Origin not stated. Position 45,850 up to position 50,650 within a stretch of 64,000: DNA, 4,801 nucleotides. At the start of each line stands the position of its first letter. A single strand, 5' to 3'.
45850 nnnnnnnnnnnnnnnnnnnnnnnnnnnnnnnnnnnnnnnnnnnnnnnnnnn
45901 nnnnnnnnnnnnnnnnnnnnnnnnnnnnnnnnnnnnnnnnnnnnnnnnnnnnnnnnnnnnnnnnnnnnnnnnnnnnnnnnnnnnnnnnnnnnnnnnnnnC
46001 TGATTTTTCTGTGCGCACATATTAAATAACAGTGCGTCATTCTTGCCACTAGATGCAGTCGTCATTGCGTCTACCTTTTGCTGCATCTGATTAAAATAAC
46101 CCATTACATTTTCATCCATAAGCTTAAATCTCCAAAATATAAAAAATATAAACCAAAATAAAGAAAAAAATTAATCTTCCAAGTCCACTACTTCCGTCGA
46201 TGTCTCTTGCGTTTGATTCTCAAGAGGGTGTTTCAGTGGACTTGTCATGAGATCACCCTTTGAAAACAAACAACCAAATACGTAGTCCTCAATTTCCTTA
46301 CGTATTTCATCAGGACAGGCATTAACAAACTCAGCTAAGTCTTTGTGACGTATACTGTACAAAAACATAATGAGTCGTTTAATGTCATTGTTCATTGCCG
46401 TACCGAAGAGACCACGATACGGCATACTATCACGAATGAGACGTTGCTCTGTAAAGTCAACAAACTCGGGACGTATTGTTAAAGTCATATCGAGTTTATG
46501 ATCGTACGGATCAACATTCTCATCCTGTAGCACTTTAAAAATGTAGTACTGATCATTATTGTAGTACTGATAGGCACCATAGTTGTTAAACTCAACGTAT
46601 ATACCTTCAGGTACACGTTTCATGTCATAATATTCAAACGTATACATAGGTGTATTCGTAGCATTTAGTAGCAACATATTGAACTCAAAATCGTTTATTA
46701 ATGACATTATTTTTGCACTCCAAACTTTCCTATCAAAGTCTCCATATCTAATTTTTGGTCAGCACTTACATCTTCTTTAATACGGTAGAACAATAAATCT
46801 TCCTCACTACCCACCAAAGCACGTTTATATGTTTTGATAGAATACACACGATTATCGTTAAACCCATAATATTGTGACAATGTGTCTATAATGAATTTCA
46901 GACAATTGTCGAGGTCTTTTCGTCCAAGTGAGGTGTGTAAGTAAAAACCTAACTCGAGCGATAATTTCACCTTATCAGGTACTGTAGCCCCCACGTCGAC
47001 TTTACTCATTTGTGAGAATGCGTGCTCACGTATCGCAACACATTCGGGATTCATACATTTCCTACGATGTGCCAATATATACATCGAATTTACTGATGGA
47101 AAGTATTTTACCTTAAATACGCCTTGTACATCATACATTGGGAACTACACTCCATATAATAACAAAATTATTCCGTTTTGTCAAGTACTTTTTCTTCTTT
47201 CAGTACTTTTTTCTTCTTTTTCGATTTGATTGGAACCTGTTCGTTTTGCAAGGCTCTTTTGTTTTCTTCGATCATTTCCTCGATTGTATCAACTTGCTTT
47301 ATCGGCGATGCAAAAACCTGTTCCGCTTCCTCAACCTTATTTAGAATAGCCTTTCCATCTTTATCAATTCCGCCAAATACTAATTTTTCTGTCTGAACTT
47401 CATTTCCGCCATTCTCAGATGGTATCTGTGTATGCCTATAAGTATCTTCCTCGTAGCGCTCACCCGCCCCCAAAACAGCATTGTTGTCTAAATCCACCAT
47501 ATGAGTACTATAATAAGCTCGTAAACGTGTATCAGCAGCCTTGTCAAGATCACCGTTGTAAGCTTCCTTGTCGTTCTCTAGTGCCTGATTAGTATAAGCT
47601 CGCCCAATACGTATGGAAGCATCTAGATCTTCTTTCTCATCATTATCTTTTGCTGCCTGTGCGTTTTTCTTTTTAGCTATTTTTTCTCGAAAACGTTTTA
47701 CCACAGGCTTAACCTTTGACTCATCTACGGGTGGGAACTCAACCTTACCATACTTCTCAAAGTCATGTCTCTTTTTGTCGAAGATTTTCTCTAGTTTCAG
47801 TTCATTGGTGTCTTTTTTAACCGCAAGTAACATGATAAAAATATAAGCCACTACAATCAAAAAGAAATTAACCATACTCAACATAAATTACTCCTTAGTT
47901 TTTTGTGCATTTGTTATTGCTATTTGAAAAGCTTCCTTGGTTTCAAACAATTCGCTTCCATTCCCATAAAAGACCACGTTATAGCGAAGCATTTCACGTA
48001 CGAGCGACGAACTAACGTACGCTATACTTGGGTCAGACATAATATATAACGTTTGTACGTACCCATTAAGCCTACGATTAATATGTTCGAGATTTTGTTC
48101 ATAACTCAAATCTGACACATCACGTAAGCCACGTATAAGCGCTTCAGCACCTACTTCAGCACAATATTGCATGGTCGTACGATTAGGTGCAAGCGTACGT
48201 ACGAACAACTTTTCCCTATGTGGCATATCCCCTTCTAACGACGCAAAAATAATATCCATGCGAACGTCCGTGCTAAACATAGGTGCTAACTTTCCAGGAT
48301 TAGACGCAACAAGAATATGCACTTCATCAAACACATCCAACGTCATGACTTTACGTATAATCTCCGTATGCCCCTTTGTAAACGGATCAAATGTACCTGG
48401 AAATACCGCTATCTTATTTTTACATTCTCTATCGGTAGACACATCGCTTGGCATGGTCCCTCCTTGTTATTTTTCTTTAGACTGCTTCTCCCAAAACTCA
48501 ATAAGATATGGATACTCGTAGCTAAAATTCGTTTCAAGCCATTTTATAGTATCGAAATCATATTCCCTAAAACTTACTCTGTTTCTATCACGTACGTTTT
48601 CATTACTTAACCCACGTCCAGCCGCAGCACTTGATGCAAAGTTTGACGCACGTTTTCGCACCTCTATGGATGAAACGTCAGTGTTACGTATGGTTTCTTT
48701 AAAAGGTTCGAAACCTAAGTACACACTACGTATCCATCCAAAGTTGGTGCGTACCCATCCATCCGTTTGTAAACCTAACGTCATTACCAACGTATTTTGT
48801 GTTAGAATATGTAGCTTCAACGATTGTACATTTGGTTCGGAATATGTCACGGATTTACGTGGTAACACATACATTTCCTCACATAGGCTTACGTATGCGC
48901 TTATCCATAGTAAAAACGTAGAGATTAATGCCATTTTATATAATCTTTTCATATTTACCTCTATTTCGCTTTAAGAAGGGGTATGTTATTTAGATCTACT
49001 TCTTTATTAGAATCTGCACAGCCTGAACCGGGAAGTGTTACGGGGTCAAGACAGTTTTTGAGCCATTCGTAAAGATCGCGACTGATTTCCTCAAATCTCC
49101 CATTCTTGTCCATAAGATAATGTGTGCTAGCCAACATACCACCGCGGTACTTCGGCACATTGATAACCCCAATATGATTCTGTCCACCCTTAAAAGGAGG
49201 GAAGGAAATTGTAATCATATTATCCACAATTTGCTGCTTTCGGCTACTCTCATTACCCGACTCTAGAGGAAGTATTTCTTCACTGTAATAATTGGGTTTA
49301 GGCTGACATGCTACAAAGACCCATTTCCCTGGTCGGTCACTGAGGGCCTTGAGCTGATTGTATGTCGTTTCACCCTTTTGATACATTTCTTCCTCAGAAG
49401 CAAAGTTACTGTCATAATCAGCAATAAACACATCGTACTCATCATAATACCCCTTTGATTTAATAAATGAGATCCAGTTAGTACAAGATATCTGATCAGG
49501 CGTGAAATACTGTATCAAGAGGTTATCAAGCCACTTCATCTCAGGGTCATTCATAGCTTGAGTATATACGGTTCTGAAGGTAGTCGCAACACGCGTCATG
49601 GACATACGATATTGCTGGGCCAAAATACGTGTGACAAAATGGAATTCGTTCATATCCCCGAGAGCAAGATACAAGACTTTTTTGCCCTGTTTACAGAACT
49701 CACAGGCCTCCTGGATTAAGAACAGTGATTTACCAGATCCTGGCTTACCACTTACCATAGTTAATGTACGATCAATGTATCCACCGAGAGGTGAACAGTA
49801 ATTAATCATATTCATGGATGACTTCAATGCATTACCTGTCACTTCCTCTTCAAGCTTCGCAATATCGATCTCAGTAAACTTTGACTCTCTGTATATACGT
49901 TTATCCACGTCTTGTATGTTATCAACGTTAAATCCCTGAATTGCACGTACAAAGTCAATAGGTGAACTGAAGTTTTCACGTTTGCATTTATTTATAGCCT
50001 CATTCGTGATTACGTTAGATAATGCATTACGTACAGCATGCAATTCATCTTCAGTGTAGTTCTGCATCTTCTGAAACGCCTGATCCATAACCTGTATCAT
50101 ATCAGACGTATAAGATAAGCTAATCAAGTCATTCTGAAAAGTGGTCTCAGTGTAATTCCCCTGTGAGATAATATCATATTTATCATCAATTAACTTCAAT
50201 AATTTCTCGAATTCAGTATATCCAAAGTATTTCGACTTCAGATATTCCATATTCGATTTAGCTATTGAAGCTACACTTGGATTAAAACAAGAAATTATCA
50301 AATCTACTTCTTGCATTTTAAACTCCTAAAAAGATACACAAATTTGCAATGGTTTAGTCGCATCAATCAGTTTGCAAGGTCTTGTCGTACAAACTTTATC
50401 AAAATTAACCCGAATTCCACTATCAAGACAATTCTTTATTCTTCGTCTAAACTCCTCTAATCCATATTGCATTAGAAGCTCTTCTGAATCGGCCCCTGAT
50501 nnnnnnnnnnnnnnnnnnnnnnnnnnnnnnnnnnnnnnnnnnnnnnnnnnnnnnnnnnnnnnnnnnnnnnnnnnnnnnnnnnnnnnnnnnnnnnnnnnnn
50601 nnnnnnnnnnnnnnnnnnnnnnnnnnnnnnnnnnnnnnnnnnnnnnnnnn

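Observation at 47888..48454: Phage-encoded phosphopantetheine adenylyltransferase (CoaD)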

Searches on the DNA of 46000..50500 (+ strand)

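Call 7: search_dna_similar(query=window:46000-50500:+, collection=phages, mode=near, max_rows=25)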
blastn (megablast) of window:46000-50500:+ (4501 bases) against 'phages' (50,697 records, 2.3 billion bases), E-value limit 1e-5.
No match.

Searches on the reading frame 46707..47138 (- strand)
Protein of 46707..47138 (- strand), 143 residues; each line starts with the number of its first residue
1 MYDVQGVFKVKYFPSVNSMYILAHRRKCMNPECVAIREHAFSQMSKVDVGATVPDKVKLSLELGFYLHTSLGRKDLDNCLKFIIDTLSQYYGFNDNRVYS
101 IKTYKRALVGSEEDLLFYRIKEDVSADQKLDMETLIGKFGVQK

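Call 11: search_protein_families(library=phrogs, proteins=[window:46707-47138:-], max_evalue=0.001)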
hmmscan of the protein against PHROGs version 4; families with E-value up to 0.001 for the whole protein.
window:46707-47138:- (143 aa): 2 families
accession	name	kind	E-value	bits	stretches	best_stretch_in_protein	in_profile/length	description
phrog_11573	-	unknown function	1.8e-09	38.8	1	51-121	41-108/110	-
phrog_34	-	DNA, RNA and nucleotide metabolism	0.00049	20.8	1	9-106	78-177/259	RusA-like Holliday junction resolvase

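Call 12: search_protein_families(library=pfam, proteins=[window:46707-47138:-], max_evalue=0.001)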
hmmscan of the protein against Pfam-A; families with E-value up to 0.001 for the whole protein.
window:46707-47138:- (143 aa): 0 families

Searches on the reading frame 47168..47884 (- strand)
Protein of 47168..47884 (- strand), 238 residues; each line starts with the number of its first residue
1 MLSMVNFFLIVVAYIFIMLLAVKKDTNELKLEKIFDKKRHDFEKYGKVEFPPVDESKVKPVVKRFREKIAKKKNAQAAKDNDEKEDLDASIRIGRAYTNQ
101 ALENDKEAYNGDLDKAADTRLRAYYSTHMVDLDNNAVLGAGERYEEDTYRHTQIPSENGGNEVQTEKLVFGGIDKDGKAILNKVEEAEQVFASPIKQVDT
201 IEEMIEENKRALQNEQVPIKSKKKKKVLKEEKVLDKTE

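Call 11: search_protein_families(library=phrogs, proteins=[window:47168-47884:-], max_evalue=0.001)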
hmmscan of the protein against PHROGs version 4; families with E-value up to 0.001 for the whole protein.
window:47168-47884:- (238 aa): 0 families

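Call 12: search_protein_families(library=pfam, proteins=[window:47168-47884:-], max_evalue=0.001)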
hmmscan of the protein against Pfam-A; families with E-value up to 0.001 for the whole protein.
window:47168-47884:- (238 aa): 0 families

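Call 22: search_protein_families(library=ncbifam, proteins=[window:47168-47884:-], max_evalue=0.001)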
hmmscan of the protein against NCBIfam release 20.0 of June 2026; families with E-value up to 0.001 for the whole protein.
window:47168-47884:- (238 aa): 0 families
